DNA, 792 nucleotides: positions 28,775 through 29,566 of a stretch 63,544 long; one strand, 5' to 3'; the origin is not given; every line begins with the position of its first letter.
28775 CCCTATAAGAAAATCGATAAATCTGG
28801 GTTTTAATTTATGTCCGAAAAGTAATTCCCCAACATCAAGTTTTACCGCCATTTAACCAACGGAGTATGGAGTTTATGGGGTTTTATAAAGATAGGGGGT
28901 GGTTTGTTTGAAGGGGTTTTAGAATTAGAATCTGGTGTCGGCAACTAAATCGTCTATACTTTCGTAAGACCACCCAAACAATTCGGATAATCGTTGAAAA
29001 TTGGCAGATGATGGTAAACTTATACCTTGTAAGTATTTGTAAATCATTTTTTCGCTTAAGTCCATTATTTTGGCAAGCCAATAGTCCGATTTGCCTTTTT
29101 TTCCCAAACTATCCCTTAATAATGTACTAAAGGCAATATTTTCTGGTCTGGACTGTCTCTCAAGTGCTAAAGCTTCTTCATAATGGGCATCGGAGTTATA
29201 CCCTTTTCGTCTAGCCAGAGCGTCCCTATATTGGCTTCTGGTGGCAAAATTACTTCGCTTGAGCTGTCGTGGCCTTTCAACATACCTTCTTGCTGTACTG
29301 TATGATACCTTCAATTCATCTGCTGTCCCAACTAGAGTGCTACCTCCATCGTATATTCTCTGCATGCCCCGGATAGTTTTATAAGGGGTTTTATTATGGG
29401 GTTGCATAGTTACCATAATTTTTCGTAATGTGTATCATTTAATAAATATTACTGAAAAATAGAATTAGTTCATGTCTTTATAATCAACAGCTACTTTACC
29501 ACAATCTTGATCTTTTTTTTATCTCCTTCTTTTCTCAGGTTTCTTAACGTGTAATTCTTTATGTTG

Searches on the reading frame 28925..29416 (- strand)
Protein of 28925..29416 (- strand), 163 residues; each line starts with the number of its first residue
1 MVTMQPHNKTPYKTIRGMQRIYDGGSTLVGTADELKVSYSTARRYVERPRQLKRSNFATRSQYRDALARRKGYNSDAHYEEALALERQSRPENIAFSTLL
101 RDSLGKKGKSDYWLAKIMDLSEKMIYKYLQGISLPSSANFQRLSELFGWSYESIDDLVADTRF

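Call 107: search_protein_families(library=pfam, proteins=[window:28925-29416:-], max_evalue=0.01)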
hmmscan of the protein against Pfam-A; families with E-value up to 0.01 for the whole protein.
window:28925-29416:- (163 aa): 2 families
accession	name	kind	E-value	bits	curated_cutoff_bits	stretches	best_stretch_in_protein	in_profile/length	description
PF01381.28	HTH_3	-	0.0002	21.7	23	1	107-148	8-49/55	Helix-turn-helix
PF13551.12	HTH_29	-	0.0015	19.1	28.1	0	16-48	3-35/64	Winged helix-turn helix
